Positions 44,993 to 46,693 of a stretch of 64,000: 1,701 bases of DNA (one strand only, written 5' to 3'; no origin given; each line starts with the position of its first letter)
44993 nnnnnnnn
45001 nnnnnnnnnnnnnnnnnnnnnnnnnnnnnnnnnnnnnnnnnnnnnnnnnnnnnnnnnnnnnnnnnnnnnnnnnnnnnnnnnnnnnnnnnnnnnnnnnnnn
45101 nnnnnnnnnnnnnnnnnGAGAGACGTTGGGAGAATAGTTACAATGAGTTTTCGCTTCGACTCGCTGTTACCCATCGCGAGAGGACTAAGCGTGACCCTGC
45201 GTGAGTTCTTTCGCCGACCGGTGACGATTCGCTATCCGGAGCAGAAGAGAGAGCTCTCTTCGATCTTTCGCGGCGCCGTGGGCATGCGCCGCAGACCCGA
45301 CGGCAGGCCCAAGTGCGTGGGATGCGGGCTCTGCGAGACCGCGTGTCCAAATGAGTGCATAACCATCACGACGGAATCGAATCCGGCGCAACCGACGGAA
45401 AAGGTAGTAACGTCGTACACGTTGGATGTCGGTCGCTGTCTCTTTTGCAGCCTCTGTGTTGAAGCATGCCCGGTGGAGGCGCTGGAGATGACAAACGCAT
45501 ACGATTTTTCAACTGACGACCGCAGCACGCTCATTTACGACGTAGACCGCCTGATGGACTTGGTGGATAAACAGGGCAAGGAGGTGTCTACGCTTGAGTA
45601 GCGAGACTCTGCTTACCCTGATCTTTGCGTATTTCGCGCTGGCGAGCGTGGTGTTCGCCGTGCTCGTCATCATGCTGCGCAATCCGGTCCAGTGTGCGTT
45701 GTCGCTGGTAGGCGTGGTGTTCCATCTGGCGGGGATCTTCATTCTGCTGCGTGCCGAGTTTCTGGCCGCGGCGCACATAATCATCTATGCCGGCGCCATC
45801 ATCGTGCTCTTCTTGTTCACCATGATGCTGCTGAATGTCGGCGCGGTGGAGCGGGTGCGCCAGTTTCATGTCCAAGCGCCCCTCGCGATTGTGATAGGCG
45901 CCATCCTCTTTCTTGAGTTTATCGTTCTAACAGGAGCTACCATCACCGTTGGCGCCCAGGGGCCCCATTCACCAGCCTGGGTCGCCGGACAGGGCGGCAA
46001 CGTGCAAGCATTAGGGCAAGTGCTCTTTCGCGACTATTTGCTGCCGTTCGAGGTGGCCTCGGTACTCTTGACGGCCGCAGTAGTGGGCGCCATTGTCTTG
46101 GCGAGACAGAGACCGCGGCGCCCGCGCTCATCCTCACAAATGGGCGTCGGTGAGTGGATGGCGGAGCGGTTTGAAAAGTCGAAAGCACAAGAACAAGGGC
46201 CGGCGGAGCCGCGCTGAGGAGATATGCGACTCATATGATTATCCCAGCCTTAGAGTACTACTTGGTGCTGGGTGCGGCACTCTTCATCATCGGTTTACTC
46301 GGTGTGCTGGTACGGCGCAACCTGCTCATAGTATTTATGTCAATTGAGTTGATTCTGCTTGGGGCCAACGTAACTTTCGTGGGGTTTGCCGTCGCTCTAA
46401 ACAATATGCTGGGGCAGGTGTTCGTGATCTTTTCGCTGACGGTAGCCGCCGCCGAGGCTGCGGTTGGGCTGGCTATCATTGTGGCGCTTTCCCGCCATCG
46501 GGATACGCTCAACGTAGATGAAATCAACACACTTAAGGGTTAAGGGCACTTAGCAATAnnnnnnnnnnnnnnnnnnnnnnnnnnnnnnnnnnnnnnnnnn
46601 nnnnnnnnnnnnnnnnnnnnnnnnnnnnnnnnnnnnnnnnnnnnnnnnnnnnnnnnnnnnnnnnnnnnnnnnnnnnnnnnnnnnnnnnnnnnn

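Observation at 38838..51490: nuo operon ordered nuoABCD-G-HIJKLMN: nuoG retained but nuoE and nuoF absent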

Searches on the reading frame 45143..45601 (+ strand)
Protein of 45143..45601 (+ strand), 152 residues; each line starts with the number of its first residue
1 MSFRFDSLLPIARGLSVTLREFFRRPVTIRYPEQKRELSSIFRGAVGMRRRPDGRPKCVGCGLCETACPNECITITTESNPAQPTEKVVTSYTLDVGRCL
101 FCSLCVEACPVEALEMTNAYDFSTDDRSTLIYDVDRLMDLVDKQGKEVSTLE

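Call 3: search_protein_families(library=pfam, proteins=[window:45143-45601:+])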
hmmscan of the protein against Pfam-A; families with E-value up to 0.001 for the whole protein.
window:45143-45601:+ (152 aa): 12 families
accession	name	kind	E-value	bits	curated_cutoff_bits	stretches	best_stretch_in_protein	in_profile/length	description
PF00037.32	Fer4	-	3.2e-12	46.2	21.1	2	93-115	2-24/24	4Fe-4S binding domain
PF12838.12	Fer4_7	-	5.1e-11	43.3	27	1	57-113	1-52/52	4Fe-4S dicluster domain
PF13484.11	Fer4_16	-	2e-08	35.3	30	1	98-134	1-34/66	4Fe-4S double cluster binding domain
PF13187.11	Fer4_9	-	4.6e-08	33.4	27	1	57-113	1-51/52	4Fe-4S dicluster domain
PF13534.11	Fer4_17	-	6.5e-07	30.2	22.2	0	55-71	43-59/61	4Fe-4S dicluster domain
PF13237.11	Fer4_10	-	2.1e-06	28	25.5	1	56-110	7-53/53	4Fe-4S dicluster domain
PF14697.11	Fer4_21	-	3.1e-06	27.7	35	1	57-116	7-59/59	4Fe-4S dicluster domain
PF12797.12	Fer4_2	-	3.3e-06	27.1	24.5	0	57-69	9-21/22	4Fe-4S binding domain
PF12837.12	Fer4_6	-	4.2e-05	23.7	25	0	57-73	8-24/24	4Fe-4S binding domain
PF13183.11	Fer4_8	-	0.00014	22.8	27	0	57-112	4-67/68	4Fe-4S dicluster domain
PF12798.12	Fer4_3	-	0.00038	21.5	27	0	99-113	1-15/15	4Fe-4S binding domain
PF12800.12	Fer4_4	-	0.00041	20.9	24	0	57-70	3-16/17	4Fe-4S binding domain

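Call 4: search_protein_families(library=ncbifam, proteins=[window:45143-45601:+])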
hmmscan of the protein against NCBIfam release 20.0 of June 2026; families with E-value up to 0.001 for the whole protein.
window:45143-45601:+ (152 aa): 69 families (the best 25 are shown)
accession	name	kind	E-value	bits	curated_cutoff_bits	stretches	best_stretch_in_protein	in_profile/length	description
NF004537.0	PRK05888.1-3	equivalog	2e-41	141.7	163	1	9-141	21-157/204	NADH-quinone oxidoreductase subunit NuoI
TIGR01971.1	NuoI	subfamily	6.7e-39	132.2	113.05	1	14-137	1-121/121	NADH-quinone oxidoreductase, chain I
NF004538.0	PRK05888.1-4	equivalog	1.1e-36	125.8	135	1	8-149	13-152/162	NADH-quinone oxidoreductase subunit NuoI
NF004539.0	PRK05888.1-5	equivalog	8.7e-36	123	225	1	7-148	12-151/162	NADH-quinone oxidoreductase subunit NuoI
NF004536.0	PRK05888.1-1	equivalog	1.4e-31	109.3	212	1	11-147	13-145/180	NADH-quinone oxidoreductase subunit NuoI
NF004542.0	PRK05888.2-3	equivalog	2.6e-27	95.6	248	1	13-139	38-164/203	NADH-quinone oxidoreductase subunit NuoI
NF004544.0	PRK05888.2-6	equivalog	6.7e-27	94.5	457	1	10-130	33-152/220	NADH-quinone oxidoreductase subunit NuoI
NF004540.0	PRK05888.2-1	equivalog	1.6e-25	89.3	215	1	11-139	4-128/139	NADH-quinone oxidoreductase subunit NuoI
TIGR00403.1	ndhI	equivalog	1.6e-22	79.9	302.35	1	11-134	22-139/183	NAD(P)H-quinone oxidoreductase subunit I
NF040612.1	F420_dehyd_FpoI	exception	5.6e-22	78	180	1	16-121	7-106/135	F420H2 dehydrogenase subunit FpoI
NF004541.0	PRK05888.2-2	equivalog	1.3e-21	77.1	217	1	16-143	25-140/168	NADH-quinone oxidoreductase subunit NuoI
NF010590.0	PRK13984.1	equivalog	2.5e-21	75.5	946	1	20-133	19-127/611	putative oxidoreductase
NF009053.0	PRK12387.1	subfamily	1.6e-17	63.9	204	1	26-131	13-107/180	formate hydrogenlyase complex iron-sulfur subunit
NF004543.0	PRK05888.2-5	equivalog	7.9e-17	61.5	243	1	18-128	26-129/217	NADH-quinone oxidoreductase subunit NuoI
NF006221.0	PRK08348.1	subfamily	1.6e-16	60.2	124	1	15-128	7-106/136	NADH-plastoquinone oxidoreductase subunit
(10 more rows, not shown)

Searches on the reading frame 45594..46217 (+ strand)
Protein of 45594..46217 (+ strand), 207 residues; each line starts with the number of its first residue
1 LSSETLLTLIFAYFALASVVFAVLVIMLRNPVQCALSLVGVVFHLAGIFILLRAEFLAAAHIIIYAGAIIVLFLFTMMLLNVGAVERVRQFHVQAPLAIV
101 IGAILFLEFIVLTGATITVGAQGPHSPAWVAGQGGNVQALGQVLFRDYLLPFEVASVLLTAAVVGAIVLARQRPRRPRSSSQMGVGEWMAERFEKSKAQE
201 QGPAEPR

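Call 3: search_protein_families(library=pfam, proteins=[window:45594-46217:+])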
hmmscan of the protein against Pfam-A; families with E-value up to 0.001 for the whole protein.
window:45594-46217:+ (207 aa): 1 family
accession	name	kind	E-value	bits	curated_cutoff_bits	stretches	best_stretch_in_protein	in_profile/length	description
PF00499.25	Oxidored_q3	-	6.7e-39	133.4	33.2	1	21-169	1-146/146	NADH-ubiquinone/plastoquinone oxidoreductase chain 6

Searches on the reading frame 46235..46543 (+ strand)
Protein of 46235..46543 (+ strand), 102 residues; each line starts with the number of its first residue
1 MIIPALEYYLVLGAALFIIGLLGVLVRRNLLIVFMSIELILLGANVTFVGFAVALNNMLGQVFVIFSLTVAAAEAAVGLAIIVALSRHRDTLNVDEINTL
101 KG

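Call 3: search_protein_families(library=pfam, proteins=[window:46235-46543:+])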
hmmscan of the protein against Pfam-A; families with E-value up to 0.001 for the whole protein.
window:46235-46543:+ (102 aa): 1 family
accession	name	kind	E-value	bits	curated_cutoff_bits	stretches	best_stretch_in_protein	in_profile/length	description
PF00420.29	Oxidored_q2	-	4.2e-29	100.6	26.1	1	9-102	2-95/95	NADH-ubiquinone/plastoquinone oxidoreductase chain 4L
